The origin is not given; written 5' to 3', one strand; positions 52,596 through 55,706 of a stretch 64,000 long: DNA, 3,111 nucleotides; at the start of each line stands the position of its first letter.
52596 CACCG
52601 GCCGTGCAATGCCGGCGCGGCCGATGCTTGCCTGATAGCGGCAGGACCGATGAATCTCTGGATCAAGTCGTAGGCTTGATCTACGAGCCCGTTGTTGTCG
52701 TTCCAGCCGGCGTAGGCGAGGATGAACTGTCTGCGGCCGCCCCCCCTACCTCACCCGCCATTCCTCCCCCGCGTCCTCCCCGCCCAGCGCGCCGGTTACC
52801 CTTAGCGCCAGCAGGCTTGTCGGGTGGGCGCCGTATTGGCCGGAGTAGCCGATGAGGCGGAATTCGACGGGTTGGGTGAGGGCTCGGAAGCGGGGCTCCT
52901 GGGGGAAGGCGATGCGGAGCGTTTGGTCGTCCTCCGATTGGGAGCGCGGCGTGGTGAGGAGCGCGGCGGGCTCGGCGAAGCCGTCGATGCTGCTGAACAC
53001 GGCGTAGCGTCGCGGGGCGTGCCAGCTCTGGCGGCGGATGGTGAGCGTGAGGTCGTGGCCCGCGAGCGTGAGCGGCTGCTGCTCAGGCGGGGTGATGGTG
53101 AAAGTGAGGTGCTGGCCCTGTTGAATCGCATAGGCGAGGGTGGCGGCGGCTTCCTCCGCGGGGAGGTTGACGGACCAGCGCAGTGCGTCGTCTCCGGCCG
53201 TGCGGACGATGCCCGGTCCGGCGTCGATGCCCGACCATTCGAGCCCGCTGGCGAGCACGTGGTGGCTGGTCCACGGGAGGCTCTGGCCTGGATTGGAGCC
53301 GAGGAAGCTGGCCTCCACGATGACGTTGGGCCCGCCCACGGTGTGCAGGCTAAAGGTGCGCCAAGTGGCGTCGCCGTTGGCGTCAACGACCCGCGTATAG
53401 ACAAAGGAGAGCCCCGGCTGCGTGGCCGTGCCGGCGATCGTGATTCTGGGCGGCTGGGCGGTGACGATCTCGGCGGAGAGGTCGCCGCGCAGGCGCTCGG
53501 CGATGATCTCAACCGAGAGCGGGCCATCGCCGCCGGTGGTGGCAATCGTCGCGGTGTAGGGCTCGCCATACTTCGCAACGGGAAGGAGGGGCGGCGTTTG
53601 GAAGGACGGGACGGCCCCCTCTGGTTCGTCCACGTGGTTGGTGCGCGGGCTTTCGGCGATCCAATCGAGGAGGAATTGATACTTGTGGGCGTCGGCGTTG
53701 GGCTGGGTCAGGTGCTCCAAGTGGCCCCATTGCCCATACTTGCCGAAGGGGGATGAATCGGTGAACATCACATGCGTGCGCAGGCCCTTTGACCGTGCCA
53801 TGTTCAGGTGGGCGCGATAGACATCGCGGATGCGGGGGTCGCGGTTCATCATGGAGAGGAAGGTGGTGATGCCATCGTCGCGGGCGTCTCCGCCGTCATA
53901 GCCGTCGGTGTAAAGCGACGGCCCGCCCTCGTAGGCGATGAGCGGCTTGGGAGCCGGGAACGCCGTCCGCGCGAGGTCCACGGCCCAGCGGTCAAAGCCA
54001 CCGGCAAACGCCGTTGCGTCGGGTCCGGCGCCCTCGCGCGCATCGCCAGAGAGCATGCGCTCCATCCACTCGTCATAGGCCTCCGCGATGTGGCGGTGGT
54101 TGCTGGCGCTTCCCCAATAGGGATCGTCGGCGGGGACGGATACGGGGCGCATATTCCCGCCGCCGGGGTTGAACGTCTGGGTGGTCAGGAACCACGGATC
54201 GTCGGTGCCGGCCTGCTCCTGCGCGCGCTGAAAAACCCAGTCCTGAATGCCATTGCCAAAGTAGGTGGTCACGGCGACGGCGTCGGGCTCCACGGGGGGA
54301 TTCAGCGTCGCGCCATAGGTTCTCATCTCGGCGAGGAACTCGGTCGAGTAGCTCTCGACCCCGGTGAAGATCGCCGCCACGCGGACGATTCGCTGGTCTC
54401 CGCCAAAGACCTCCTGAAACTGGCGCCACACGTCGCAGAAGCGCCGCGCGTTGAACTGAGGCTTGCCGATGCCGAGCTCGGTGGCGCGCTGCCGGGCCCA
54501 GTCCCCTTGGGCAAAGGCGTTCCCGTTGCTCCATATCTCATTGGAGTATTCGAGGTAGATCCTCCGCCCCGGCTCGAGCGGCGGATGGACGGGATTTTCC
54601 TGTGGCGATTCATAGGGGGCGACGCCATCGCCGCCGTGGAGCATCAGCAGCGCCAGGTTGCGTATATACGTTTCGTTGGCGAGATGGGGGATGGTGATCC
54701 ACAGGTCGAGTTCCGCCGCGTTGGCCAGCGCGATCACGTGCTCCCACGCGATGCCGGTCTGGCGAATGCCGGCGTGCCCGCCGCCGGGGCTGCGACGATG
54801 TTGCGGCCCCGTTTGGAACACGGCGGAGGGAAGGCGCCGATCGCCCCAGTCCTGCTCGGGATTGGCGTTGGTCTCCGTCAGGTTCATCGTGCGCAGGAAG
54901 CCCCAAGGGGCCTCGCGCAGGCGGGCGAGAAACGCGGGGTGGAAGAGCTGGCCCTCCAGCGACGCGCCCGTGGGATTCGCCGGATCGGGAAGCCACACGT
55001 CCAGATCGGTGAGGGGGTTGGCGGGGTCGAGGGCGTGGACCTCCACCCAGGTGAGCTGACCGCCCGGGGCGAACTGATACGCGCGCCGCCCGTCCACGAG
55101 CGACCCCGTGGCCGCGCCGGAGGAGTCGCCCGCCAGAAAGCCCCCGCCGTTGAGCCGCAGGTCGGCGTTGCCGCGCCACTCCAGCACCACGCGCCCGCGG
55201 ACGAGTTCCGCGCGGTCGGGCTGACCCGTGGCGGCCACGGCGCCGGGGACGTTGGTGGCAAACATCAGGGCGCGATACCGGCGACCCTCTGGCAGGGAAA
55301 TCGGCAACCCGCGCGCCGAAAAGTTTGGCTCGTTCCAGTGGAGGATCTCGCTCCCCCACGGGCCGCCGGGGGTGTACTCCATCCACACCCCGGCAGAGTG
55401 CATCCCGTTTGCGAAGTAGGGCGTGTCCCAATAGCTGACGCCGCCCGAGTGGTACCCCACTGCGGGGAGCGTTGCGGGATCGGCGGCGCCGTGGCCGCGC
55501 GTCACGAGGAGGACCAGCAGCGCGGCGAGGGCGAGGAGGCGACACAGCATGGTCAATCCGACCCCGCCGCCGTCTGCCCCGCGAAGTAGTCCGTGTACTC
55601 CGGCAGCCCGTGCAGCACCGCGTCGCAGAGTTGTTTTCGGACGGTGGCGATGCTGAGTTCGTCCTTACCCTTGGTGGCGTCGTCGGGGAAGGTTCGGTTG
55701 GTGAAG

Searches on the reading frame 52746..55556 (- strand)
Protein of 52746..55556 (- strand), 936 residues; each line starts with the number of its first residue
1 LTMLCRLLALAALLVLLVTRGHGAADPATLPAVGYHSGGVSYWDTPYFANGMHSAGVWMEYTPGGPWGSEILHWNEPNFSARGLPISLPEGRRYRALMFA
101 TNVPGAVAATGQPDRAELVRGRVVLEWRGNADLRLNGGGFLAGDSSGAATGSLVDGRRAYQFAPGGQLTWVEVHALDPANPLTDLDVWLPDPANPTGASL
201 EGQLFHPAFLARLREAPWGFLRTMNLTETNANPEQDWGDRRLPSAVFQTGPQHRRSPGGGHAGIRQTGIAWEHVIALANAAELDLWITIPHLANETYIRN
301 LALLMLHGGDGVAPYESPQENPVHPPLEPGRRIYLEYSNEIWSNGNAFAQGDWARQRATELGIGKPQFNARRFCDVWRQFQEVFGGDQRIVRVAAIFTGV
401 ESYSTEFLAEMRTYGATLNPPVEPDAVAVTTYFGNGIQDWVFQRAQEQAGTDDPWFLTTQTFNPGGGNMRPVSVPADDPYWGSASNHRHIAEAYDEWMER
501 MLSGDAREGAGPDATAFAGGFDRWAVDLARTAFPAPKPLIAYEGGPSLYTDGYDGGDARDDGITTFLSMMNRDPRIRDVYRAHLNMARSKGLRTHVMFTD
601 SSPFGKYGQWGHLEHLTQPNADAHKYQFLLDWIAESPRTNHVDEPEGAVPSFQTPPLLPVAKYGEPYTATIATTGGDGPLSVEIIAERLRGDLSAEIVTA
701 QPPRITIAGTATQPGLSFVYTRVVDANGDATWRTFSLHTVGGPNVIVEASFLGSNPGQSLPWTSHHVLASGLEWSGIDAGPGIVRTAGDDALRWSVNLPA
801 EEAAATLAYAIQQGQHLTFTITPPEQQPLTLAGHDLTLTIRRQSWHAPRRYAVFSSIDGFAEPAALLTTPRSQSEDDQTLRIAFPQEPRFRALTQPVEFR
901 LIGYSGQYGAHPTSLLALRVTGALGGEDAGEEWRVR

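Call 7: search_protein_families(library=pfam, proteins=[window:52746-55556:-], max_evalue=0.1)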
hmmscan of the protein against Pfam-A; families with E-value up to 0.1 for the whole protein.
window:52746-55556:- (936 aa): 0 families

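Call 8: search_protein_families(library=ncbifam, proteins=[window:52746-55556:-], max_evalue=0.1)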
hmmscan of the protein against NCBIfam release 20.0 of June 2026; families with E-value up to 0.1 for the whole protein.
window:52746-55556:- (936 aa): 0 families

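Call 22: find_related_loci(query=window:52746-55556:-, collection=genome_contigs, flank=10000)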
Query window:52746-55556:- (936 aa) in genome_contigs; peptide patterns used: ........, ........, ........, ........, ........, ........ (x = any residue, [..] = any of these).
51 stretches matched a pattern; 5 encode a relative of the query (tblastn E <= 1e-3); 5 distinct loci.
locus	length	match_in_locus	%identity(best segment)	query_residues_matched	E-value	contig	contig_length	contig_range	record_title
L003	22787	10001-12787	55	2-930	0e+0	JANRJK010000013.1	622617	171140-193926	MAG: Candidatus Sumerlaeia bacterium isolate bins.233 k141_550075, whole genome shotgun sequence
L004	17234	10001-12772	55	3-924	0e+0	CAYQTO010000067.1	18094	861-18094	MAG TPA_asm: uncultured Candidatus Sumerlaeota bacterium isolate SRP141376_co5_408 genome assembly, contig: NODE_7542_le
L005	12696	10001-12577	45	30-920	0e+0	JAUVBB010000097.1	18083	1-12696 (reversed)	MAG: Deltaproteobacteria bacterium isolate CSMAG_234 CSMAG_234_k127_4609131_length_18083_cov_13.9697, whole genome shotg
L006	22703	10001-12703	57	24-924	0e+0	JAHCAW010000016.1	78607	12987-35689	MAG: Candidatus Sumerlaeia bacterium isolate ACE_SUM1 SUM1_16, whole genome shotgun sequence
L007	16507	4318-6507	42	30-766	2e-167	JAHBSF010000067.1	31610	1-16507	MAG: Acidobacteria bacterium isolate ACE_ACI1 ACI1_67, whole genome shotgun sequence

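Call 43: find_related_loci(query=window:52746-55556:-, collection=metagenome_contigs, flank=8000)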
Query window:52746-55556:- (936 aa) in metagenome_contigs; peptide patterns used: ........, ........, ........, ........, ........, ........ (x = any residue, [..] = any of these).
63 stretches matched a pattern; 1 encode a relative of the query (tblastn E <= 1e-3); 1 distinct loci.
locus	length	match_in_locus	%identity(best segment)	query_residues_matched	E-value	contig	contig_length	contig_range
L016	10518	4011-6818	100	1-936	0e+0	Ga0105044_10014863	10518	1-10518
